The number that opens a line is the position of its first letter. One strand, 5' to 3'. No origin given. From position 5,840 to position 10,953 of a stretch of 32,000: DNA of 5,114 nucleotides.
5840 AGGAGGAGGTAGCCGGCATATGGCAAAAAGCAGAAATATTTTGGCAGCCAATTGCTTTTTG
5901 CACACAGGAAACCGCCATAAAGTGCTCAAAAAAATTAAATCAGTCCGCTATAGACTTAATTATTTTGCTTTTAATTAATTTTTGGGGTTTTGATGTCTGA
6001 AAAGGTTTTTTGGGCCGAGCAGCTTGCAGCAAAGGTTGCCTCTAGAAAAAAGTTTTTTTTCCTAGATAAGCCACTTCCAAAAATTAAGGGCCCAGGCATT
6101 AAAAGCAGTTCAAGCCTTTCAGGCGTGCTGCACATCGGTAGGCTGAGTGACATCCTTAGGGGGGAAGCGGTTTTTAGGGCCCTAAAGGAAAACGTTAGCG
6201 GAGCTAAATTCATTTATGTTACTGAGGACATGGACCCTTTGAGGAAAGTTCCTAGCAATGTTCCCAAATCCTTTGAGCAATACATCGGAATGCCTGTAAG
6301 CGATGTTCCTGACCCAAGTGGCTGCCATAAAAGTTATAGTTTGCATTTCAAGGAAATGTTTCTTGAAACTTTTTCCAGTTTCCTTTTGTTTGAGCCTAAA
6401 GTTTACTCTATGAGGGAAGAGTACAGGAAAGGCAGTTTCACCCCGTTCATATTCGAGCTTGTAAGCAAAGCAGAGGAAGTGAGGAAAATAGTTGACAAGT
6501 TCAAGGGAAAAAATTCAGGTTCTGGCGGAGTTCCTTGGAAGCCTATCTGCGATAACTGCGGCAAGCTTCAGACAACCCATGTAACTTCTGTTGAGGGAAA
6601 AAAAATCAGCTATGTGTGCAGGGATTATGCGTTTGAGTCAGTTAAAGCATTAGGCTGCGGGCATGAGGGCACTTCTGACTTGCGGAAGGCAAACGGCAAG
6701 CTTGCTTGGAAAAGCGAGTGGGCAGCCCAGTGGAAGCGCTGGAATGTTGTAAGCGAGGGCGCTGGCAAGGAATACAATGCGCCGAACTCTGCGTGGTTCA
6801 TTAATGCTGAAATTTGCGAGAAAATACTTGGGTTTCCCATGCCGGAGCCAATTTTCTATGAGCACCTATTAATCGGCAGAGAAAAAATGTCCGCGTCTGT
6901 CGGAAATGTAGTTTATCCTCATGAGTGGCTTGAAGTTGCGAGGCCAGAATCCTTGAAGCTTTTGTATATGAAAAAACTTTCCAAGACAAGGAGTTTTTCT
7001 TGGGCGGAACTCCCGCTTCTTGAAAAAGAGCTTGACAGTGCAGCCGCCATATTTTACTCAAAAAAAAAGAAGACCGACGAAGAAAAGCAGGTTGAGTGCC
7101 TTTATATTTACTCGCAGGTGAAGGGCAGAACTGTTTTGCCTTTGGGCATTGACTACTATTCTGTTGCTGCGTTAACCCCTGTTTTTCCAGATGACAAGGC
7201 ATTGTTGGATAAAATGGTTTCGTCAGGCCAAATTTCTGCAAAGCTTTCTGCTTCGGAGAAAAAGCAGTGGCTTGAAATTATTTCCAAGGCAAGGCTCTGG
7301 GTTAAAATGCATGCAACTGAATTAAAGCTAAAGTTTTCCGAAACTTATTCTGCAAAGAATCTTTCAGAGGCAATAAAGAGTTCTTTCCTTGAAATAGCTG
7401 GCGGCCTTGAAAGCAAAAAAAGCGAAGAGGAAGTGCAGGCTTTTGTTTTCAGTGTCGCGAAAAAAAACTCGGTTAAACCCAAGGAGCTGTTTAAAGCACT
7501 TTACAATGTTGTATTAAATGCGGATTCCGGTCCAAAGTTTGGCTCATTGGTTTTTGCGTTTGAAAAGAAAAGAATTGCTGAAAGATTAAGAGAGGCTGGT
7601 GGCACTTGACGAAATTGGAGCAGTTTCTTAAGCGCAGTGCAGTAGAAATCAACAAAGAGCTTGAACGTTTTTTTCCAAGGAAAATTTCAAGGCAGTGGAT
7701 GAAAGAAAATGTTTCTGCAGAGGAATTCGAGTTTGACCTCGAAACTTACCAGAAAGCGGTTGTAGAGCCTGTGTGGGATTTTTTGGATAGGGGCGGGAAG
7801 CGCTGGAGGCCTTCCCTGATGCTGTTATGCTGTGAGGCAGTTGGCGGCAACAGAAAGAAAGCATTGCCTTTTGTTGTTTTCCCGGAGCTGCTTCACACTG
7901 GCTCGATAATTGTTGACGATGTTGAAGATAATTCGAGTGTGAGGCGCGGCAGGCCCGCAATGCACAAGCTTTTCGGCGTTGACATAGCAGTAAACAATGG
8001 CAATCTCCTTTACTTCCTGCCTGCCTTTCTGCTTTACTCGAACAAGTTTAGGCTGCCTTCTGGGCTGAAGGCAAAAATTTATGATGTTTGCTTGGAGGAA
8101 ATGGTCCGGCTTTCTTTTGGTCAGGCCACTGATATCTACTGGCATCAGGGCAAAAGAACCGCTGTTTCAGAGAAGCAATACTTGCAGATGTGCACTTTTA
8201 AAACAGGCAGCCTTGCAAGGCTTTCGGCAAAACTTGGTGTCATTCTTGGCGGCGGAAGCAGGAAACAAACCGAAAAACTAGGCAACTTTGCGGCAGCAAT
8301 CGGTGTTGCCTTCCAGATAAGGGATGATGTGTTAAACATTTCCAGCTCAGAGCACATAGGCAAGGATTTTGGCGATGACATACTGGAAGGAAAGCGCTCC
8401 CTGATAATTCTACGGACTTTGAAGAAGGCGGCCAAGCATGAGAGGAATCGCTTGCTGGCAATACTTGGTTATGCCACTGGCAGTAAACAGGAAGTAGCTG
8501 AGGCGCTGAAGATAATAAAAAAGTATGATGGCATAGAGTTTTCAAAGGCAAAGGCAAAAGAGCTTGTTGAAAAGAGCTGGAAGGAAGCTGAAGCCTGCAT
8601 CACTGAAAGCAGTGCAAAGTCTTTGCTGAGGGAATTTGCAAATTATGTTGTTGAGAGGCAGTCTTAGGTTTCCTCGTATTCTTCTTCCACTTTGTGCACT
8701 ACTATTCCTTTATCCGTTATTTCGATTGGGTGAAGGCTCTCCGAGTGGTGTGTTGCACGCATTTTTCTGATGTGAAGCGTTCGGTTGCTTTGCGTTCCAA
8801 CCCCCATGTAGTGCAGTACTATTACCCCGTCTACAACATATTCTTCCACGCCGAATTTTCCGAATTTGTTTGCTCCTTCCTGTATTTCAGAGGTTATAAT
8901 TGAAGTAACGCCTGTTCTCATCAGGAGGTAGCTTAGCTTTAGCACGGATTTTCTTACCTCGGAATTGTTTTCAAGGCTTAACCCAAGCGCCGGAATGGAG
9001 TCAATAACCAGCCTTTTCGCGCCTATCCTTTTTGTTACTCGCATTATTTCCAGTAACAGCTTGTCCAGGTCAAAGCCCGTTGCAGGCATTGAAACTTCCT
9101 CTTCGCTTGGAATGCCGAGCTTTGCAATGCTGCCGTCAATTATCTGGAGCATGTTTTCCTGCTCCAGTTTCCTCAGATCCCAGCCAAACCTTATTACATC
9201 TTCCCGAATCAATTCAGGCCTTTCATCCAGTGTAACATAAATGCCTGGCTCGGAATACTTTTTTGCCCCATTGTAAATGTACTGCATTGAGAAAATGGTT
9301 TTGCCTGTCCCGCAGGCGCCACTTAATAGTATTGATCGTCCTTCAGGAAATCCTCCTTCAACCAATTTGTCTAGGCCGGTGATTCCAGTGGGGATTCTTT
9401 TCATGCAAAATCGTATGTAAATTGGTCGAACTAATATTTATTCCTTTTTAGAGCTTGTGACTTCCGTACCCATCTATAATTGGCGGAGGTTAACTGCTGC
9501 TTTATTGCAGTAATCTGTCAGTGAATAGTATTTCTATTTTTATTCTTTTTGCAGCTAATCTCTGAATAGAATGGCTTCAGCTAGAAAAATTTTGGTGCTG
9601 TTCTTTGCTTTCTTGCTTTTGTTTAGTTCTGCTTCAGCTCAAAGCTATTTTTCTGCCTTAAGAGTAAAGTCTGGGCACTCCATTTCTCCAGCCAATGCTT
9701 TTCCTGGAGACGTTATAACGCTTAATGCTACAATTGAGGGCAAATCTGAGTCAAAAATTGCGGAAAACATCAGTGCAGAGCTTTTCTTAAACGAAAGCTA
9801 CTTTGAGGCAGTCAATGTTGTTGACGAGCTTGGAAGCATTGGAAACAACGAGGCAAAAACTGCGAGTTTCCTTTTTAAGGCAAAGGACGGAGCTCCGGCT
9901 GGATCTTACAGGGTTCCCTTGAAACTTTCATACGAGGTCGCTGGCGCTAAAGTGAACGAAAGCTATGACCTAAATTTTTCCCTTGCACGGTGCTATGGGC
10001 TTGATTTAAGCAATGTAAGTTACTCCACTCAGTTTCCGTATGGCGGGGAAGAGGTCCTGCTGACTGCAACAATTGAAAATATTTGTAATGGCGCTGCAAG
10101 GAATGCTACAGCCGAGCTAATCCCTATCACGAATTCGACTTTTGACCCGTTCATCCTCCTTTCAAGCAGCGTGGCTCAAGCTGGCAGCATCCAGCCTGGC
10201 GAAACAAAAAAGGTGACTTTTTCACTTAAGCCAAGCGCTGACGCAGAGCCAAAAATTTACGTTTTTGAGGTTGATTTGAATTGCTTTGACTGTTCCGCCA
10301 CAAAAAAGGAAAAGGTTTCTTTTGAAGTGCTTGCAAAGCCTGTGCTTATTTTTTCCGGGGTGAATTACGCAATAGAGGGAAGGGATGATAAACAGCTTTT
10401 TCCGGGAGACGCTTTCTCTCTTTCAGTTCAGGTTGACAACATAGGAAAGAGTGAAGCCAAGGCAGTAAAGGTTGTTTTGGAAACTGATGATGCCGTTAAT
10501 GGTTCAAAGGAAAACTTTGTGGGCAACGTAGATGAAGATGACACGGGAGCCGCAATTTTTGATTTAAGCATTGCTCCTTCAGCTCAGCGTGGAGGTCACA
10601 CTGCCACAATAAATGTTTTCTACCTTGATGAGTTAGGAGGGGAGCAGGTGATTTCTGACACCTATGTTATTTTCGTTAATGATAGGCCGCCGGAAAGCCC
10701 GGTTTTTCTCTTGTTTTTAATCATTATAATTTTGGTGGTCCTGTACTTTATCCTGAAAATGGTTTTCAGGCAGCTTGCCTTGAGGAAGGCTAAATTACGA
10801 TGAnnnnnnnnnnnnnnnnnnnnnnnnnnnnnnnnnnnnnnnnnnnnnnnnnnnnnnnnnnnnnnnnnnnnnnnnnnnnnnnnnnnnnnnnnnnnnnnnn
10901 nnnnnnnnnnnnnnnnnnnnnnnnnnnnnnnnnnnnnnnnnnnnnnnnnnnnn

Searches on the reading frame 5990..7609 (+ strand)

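Call 6: search_protein_families(library=ncbifam, proteins=[window:5990-7609:+], max_evalue=0.00001)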
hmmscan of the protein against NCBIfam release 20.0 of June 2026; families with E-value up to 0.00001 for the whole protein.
window:5990-7609:+ (539 aa): 2 families
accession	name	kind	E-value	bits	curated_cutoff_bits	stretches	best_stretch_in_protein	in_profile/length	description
TIGR00467.1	lysS_arch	equivalog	7.8e-77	258.9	147.55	1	38-534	23-512/515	lysine--tRNA ligase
NF001968.0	PRK00750.1-2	equivalog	1.2e-49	169.1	648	1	44-525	46-511/528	lysine--tRNA ligase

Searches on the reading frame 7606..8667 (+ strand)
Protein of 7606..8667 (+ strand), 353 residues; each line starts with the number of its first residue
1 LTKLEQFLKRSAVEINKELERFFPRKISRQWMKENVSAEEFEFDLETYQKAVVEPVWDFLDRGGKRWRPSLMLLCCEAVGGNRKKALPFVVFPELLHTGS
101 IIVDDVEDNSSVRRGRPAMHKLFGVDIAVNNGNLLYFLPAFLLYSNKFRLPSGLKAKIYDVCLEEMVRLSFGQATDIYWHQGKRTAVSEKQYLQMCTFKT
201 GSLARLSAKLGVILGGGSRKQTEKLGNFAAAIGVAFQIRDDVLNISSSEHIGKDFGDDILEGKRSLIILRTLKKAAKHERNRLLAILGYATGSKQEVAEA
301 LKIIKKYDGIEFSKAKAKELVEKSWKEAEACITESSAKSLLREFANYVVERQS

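Call 6: search_protein_families(library=ncbifam, proteins=[window:7606-8667:+], max_evalue=0.00001)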
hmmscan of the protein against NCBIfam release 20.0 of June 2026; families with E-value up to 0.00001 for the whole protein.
window:7606-8667:+ (353 aa): 16 families
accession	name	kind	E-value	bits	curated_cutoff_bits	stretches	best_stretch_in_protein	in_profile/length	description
NF040698.1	IdsA_Meth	equivalog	4.3e-69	233.2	468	1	54-352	32-327/328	short chain isoprenyl diphosphate synthase IdsA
NF041169.1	f2_encap_cargo4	exception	4e-53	180.8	450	1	62-352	48-333/334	family 2 encapsulin nanocompartment cargo protein polyprenyl transferase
NF041003.1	GGPP_syn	equivalog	1e-52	179.3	500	1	45-352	21-325/326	geranylgeranyl diphosphate synthase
NF040789.2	gerfarn_diphsyn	equivalog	1.8e-37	129.4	560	1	59-352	41-344/345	geranylfarnesyl diphosphate synthase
NF045485.1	FPPsyn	subfamily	2.3e-37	128.7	275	1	56-283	29-259/288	farnesyl diphosphate synthase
TIGR02749.1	prenyl_cyano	equivalog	1.2e-33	116.6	383.2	1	60-351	40-320/322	solanesyl diphosphate synthase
TIGR02748.1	GerC3_HepT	equivalog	2.6e-33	115.5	456.55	1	39-352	18-318/319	heptaprenyl diphosphate synthase component II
NF045685.1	GGPPSynCrtE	equivalog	3.9e-32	111.5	460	1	60-278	38-259/293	geranylgeranyl diphosphate synthase CrtE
NF042417.1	NPPPS_Mycobact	equivalog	8.6e-31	107.2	600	1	45-352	37-334/335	nonaprenyl/(2E,6E)-farnesyl/geranylgeranyl diphosphat synthase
NF045628.1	HxpDPsynlarge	equivalog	4.4e-28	98.2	500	1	52-350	23-308/311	hexaprenyl-diphosphate synthase large subunit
NF008140.0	PRK10888.1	equivalog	6.8e-28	97.9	412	1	61-352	41-322/323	octaprenyl diphosphate synthase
NF045549.1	GGPPsyn_IdsB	equivalog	3.3e-25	88.9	475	1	63-351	64-344/346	geranylgeranyl diphosphate synthase IdsB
NF042416.1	GFPPS_Mycobact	equivalog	1.3e-23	83.6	600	2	172-352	167-349/350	bifunctional (2E,6E)-farnesyl/geranyl diphosphate synthase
NF007877.0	PRK10581.1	equivalog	2.6e-21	76.1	321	1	32-280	12-264/299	(2E,6E)-farnesyl diphosphate synthase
NF040627.1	GFPS_Meth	equivalog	2.5e-19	69.8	600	1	59-246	35-211/285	geranylfarnesyl diphosphate synthase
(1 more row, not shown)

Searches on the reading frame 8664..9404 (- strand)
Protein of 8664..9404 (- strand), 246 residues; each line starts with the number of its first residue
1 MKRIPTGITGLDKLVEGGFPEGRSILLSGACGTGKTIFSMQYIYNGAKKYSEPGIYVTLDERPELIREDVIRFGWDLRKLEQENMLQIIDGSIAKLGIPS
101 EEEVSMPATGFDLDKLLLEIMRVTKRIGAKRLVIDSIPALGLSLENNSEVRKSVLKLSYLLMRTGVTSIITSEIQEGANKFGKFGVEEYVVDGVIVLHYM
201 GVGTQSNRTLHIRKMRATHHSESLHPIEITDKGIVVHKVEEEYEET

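Call 6: search_protein_families(library=ncbifam, proteins=[window:8664-9404:-], max_evalue=0.00001)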
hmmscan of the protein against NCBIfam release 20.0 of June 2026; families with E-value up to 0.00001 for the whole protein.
window:8664-9404:- (246 aa): 8 families
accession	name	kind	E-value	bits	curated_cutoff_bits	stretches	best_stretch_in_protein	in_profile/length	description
NF006799.0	PRK09302.1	equivalog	1.2e-62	212.1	408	1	2-236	11-238/515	circadian clock protein KaiC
TIGR03877.1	thermo_KaiC_1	hypoth_equivalog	5.3e-55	186.5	307.25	1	1-238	1-234/238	KaiC domain-containing protein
TIGR02655.1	circ_KaiC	equivalog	7.7e-49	166.6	546.25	1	3-237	2-229/484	circadian clock protein KaiC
TIGR03880.1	KaiC_arch_3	hypoth_equivalog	1.8e-41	142.1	249.45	1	7-238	1-219/224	KaiC domain-containing protein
TIGR03881.1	KaiC_arch_4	hypoth_equivalog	1e-40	139.9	247.8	1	2-237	1-229/231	KaiC domain-containing protein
TIGR03878.1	thermo_KaiC_2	hypoth_equivalog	7.3e-08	32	232.2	1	16-235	30-252/259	KaiC domain-containing protein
NF004723.0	PRK06067.1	subfamily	2.8e-07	30.3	194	1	4-219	16-216/243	flagellar accessory protein FlaH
NF052589.1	ArlH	equivalog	3.9e-07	30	215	1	11-219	9-204/229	archaellum protein ArlH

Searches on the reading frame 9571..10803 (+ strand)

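Call 6: search_protein_families(library=ncbifam, proteins=[window:9571-10803:+], max_evalue=0.00001)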
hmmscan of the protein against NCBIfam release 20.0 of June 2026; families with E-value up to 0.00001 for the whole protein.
window:9571-10803:+ (410 aa): 1 family
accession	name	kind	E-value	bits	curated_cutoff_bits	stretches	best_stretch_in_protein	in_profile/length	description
TIGR03900.1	prc_long_Delta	hypoth_equivalog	2.6e-09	35.6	660.95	0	158-276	688-802/973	MXAN_5808 family serine peptidase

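Call 35: search_protein_families(library=pfam, proteins=[window:9571-10803:+], max_evalue=0.001)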
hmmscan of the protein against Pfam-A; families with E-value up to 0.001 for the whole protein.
window:9571-10803:+ (410 aa): 2 families
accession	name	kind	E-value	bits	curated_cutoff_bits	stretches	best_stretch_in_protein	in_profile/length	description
PF07705.17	CARDB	-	3.7e-12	46.8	22.7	0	150-226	9-74/101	CARDB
PF10633.15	NPCBM_assoc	-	1.1e-08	35.6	24.4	0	199-231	38-70/78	NPCBM-associated, NEW3 domain of alpha-galactosidase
